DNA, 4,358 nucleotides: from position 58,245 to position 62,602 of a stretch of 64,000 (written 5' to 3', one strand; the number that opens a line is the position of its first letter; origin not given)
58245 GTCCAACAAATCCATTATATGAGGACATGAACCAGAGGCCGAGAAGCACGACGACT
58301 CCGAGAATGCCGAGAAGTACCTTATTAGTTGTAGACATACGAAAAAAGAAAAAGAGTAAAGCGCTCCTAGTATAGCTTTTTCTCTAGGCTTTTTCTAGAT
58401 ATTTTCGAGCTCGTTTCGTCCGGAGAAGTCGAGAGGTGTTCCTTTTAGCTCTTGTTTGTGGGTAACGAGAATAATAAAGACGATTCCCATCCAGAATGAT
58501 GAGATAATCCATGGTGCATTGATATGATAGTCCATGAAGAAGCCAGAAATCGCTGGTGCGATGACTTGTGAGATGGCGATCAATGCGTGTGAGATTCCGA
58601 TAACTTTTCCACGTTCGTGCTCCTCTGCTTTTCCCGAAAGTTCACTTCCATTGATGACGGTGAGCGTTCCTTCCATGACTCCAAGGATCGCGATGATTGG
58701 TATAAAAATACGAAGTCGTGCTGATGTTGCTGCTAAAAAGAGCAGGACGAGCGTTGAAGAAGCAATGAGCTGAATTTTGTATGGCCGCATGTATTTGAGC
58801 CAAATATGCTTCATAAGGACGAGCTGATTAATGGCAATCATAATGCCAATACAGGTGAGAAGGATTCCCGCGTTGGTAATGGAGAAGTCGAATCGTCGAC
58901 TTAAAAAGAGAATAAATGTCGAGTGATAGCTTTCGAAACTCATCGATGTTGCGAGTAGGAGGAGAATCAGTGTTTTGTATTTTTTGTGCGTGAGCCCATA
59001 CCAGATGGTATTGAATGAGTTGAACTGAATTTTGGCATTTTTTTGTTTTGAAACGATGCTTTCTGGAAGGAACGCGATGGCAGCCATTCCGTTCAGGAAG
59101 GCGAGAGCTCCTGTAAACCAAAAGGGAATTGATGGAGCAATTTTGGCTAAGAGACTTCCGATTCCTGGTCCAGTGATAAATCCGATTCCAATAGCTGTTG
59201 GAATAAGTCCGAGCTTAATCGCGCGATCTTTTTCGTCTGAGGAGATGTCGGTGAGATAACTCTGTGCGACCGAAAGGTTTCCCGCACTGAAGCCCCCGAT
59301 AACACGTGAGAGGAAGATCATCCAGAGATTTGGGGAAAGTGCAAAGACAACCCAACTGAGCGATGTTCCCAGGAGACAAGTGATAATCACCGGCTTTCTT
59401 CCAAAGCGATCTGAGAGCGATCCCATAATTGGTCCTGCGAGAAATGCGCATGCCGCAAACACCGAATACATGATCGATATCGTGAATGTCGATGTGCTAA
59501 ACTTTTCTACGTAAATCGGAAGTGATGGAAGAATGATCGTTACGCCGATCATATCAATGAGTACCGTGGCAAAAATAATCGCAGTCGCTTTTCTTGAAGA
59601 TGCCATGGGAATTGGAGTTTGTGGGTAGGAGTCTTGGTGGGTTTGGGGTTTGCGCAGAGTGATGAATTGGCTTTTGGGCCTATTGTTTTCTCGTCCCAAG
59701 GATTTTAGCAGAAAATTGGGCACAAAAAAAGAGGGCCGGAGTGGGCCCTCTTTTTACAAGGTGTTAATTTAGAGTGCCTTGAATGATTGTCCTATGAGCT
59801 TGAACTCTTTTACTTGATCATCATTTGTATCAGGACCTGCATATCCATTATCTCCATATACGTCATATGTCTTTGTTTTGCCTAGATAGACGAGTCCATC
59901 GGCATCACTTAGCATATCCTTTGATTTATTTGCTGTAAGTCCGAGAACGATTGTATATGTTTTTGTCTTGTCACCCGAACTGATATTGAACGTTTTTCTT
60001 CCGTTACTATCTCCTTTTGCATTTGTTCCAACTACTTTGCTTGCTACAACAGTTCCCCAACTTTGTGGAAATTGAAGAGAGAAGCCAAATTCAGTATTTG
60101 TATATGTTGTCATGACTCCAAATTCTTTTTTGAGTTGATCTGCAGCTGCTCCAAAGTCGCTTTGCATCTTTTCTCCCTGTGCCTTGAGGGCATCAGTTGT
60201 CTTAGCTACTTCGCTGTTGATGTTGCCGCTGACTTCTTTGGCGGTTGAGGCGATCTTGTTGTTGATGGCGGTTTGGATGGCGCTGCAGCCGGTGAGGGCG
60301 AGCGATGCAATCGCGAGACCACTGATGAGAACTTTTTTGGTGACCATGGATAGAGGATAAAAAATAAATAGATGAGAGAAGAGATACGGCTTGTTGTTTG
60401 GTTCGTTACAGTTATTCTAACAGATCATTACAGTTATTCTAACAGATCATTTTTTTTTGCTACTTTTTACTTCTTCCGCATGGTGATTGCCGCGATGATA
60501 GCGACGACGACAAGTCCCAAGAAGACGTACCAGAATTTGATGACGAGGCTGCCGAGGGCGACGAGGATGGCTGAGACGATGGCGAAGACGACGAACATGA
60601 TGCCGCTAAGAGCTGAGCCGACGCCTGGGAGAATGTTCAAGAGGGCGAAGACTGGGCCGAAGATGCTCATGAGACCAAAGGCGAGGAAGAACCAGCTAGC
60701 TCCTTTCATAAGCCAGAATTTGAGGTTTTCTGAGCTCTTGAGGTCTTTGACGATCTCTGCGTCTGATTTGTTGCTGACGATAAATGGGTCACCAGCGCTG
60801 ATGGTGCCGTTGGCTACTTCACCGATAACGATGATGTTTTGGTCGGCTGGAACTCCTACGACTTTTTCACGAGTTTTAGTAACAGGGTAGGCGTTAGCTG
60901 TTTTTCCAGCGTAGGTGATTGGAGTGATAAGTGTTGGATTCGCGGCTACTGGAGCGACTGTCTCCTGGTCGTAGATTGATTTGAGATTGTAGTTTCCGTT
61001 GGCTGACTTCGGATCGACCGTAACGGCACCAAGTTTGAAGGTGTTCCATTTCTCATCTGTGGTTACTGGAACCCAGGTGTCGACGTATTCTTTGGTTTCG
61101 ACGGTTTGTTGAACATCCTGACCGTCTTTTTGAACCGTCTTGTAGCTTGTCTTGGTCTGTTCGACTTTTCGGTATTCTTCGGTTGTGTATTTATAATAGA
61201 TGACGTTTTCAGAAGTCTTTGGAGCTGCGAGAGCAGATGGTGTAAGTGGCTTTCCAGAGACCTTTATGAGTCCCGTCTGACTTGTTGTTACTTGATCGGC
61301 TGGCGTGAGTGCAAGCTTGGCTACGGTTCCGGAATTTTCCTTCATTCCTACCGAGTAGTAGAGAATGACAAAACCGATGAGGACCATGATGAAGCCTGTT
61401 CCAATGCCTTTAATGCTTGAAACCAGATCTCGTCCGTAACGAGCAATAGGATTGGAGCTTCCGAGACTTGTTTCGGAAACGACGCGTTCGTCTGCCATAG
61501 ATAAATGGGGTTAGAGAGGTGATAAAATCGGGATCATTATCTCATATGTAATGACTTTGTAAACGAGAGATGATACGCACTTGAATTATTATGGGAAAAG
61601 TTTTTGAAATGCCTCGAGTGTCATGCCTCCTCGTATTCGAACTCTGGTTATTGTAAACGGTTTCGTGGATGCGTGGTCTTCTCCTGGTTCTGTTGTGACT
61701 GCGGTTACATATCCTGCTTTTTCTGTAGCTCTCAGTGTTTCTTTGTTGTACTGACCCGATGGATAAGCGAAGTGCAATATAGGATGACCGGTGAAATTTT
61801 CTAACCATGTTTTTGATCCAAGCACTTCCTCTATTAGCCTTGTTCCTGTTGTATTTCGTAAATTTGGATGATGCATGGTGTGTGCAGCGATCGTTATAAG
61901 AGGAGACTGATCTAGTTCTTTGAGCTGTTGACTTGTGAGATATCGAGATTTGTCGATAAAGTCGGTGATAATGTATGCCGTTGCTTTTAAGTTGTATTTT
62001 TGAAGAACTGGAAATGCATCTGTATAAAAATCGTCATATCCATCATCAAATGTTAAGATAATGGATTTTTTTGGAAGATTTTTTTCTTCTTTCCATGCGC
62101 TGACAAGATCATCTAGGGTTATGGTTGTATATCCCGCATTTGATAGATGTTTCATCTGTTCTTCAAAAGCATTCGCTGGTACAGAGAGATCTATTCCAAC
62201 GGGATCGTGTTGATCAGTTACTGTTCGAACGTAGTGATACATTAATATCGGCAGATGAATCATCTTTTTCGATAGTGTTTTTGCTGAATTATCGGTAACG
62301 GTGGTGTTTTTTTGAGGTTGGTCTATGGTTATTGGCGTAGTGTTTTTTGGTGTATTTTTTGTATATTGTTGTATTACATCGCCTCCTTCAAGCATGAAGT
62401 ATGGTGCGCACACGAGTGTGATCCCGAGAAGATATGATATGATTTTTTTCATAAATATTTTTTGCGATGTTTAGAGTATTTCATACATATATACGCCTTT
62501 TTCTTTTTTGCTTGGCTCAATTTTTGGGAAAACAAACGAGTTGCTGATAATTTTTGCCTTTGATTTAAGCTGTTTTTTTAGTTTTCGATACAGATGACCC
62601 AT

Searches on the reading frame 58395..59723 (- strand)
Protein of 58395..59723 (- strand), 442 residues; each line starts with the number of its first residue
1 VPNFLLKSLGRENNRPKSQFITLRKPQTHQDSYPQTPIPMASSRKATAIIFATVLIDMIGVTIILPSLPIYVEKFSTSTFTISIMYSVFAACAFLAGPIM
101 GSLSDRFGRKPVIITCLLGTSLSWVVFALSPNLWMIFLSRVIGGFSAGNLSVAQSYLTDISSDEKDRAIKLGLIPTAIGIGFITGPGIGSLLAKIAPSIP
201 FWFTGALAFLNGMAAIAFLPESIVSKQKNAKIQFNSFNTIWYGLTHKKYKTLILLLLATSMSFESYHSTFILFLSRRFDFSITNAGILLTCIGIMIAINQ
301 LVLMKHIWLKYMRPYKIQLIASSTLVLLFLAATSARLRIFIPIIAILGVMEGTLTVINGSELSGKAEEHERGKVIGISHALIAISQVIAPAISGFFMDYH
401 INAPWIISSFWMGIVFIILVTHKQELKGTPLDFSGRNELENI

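Call 24: search_protein_families(library=pfam, proteins=[window:58395-59723:-], max_evalue=0.001)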
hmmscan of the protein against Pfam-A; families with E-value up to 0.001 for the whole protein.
window:58395-59723:- (442 aa): 3 families
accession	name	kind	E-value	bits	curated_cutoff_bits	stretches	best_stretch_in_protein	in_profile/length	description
PF07690.21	MFS_1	-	4.8e-43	147.8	33.4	2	51-329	2-282/347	Major Facilitator Superfamily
PF00083.30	Sugar_tr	-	5.5e-16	58.9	22.3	1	74-228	40-203/452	Sugar (and other) transporter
PF12832.13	MFS_1_like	-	7.7e-07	28.9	25.2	1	62-399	16-364/373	MFS_1 like family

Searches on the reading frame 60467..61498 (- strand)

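Call 24: search_protein_families(library=pfam, proteins=[window:60467-61498:-], max_evalue=0.001)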
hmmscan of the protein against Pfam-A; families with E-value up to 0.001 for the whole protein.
window:60467-61498:- (343 aa): 2 families
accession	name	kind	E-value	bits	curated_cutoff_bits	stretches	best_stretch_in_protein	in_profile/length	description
PF07787.17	TMEM43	-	4.2e-08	33.3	23.3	1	244-324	168-248/250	Transmembrane protein 43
PF12483.13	GIDE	-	1.5e-05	25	23.6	1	103-266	3-151/160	E3 Ubiquitin ligase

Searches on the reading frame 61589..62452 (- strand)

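Call 24: search_protein_families(library=pfam, proteins=[window:61589-62452:-], max_evalue=0.001)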
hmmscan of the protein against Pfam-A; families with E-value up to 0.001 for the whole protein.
window:61589-62452:- (287 aa): 1 family
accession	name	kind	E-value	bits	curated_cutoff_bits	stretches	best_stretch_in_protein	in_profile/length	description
PF01522.26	Polysacc_deac_1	-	5.3e-31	107.6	23.1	1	124-249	2-122/124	Polysaccharide deacetylase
